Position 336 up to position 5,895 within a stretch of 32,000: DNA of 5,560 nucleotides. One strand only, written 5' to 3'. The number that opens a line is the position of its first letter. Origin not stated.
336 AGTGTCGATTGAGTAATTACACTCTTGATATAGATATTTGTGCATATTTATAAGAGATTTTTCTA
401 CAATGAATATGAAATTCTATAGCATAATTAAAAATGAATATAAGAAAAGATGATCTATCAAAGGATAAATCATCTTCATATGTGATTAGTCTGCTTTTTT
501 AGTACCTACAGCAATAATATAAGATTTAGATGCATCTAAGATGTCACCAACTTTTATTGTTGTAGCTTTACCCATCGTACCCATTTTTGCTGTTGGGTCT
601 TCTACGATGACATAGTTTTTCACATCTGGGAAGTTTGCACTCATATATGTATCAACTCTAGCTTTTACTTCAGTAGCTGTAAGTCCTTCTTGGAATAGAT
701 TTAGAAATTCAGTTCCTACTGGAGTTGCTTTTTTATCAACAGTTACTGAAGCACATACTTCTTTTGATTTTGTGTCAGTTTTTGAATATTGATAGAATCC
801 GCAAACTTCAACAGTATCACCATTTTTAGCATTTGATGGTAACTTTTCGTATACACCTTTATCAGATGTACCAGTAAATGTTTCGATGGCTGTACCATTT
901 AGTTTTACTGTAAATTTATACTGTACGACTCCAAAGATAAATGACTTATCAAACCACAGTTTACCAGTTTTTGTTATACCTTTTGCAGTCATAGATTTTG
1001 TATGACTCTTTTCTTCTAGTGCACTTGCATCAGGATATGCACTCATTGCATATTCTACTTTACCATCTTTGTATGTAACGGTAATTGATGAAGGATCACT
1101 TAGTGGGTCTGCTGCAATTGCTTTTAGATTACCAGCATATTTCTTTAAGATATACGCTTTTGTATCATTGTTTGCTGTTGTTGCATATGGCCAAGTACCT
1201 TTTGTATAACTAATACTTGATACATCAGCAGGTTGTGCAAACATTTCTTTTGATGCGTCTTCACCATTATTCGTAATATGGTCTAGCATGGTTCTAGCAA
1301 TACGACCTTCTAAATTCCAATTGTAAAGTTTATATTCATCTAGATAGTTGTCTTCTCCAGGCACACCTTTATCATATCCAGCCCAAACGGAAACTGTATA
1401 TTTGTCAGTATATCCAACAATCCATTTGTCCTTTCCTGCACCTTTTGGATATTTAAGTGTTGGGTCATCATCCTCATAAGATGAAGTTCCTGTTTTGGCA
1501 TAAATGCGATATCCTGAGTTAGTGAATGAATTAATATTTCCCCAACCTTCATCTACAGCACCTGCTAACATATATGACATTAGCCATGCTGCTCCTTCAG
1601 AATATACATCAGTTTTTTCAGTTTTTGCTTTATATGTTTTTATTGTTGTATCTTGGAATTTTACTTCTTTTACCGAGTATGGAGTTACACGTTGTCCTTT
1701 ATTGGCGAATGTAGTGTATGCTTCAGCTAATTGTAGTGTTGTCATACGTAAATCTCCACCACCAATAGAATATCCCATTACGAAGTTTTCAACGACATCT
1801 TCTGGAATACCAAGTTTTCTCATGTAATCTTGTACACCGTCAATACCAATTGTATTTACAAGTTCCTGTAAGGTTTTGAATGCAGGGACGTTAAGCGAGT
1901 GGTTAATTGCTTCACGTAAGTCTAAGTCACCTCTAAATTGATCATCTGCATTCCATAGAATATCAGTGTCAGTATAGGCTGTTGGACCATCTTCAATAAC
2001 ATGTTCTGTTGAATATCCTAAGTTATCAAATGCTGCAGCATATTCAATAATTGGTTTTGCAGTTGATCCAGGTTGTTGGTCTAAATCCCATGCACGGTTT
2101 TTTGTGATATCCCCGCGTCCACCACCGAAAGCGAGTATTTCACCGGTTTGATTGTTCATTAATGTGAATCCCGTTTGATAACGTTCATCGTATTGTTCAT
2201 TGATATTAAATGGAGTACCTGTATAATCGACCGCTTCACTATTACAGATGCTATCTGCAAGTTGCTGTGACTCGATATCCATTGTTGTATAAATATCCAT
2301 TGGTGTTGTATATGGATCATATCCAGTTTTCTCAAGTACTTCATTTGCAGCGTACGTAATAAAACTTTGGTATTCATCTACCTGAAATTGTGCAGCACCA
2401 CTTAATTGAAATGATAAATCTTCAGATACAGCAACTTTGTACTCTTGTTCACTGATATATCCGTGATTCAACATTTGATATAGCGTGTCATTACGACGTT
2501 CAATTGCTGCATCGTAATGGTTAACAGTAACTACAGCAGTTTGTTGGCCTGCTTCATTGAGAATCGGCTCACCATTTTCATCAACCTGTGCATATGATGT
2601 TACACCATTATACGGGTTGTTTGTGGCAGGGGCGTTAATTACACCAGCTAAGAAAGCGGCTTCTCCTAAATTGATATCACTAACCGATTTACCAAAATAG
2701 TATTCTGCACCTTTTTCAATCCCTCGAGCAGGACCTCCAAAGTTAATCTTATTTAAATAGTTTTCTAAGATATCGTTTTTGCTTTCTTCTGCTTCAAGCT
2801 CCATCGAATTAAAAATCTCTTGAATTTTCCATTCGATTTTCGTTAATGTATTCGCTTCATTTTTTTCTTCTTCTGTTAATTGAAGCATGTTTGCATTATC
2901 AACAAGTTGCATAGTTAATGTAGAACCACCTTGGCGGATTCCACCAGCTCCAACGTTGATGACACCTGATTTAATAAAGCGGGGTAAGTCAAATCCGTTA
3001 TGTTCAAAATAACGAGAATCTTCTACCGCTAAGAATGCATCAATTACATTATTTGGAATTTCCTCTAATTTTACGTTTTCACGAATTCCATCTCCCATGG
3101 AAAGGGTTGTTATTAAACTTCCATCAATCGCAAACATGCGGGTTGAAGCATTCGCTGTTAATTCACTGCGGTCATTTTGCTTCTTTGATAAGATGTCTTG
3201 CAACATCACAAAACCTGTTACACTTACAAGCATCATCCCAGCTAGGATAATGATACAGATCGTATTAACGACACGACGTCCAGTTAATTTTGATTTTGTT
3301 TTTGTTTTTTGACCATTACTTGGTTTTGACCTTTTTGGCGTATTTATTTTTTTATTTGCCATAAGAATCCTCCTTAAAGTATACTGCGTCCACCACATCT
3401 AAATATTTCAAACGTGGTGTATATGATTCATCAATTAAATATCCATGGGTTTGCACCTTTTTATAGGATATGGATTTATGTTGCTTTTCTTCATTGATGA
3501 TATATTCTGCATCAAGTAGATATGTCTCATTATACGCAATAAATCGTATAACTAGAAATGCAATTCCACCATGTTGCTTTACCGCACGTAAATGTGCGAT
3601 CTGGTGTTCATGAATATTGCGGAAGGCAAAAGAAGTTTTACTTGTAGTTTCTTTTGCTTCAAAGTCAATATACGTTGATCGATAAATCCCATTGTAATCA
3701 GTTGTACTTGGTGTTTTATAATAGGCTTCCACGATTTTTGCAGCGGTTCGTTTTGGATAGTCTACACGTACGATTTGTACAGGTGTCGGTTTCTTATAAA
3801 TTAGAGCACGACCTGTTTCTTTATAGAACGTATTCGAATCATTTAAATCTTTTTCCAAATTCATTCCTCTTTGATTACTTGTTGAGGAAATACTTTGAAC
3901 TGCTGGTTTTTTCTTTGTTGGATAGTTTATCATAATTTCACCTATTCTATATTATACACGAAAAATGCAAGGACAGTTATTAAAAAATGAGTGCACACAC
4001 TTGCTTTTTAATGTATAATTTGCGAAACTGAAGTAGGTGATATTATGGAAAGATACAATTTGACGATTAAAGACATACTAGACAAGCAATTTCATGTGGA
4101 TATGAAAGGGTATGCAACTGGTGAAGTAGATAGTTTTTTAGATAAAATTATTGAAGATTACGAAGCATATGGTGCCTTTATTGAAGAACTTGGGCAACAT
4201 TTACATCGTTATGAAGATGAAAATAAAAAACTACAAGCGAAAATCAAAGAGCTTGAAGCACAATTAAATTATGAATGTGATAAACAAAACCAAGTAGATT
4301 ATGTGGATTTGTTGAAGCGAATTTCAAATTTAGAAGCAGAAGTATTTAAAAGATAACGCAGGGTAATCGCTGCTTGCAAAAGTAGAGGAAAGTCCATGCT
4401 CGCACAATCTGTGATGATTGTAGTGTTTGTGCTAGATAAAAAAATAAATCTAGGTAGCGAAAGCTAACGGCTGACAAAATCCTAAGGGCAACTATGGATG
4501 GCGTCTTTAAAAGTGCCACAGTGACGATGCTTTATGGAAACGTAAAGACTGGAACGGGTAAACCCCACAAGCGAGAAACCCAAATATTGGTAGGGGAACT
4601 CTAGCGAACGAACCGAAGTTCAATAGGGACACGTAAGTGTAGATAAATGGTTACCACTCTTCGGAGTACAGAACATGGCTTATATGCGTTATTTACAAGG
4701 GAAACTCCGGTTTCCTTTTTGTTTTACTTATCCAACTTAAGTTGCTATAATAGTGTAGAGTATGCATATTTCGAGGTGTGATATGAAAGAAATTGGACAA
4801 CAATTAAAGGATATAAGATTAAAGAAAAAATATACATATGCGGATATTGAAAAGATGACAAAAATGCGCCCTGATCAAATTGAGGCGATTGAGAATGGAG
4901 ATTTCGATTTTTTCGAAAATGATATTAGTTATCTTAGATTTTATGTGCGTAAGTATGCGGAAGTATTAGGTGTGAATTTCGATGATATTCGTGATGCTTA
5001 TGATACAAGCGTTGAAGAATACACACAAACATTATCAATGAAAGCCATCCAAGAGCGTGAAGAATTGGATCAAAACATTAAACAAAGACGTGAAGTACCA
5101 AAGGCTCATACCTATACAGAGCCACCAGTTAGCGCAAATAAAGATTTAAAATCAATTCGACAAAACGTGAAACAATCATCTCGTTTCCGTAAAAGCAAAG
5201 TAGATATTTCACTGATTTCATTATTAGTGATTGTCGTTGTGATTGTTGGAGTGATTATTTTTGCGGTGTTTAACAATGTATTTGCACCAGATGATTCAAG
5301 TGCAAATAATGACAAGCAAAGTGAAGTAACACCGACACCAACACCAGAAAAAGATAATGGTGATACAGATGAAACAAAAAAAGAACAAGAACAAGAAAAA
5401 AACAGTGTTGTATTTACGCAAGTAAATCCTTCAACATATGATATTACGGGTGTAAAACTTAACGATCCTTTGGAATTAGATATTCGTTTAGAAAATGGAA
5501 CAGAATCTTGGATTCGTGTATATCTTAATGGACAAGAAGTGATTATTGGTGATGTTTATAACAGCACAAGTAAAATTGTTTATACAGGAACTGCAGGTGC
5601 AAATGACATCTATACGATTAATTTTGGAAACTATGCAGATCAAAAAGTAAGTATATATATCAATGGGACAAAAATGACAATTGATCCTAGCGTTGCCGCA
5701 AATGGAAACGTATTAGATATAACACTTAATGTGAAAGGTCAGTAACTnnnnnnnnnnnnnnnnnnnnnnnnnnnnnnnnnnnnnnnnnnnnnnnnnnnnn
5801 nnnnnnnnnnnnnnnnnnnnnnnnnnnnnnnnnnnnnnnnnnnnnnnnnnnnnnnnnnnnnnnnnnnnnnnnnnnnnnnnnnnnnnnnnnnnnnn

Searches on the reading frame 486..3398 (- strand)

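Call 76: search_protein_families(library=pfam, proteins=[window:486-3398:-], max_evalue=0.00001)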
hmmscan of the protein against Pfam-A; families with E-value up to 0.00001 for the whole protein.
window:486-3398:- (970 aa): 2 families
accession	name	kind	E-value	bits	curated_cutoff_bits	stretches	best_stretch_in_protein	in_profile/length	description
PF00912.28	Transgly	-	3.4e-47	160.6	27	1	95-266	4-163/178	Transglycosylase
PF00905.27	Transpeptidase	-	8.1e-32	111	22.1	1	410-672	2-272/299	Penicillin binding protein transpeptidase domain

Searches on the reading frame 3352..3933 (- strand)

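Call 76: search_protein_families(library=pfam, proteins=[window:3352-3933:-], max_evalue=0.00001)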
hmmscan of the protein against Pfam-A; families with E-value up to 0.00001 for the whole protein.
window:3352-3933:- (193 aa): 1 family
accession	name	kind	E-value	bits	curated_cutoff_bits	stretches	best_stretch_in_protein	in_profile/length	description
PF03838.20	RecU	-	2.9e-56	190.3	25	1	22-182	1-162/162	Recombination protein U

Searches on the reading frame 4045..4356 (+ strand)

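Call 76: search_protein_families(library=pfam, proteins=[window:4045-4356:+], max_evalue=0.00001)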
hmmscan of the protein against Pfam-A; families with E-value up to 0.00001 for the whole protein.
window:4045-4356:+ (103 aa): 1 family
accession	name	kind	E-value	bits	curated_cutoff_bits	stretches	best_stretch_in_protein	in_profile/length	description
PF05103.18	DivIVA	-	3.3e-12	47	28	1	6-42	1-37/131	DivIVA protein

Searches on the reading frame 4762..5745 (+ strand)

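Call 76: search_protein_families(library=pfam, proteins=[window:4762-5745:+], max_evalue=0.00001)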
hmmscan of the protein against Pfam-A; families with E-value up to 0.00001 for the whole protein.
window:4762-5745:+ (327 aa): 2 families
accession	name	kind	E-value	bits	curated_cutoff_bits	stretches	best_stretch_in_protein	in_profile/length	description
PF13413.12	HTH_25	-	1.2e-14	54.3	24.6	1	14-73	1-59/62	Helix-turn-helix domain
PF12844.13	HTH_19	-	2.5e-07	31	30.2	1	12-74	1-56/64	Helix-turn-helix domain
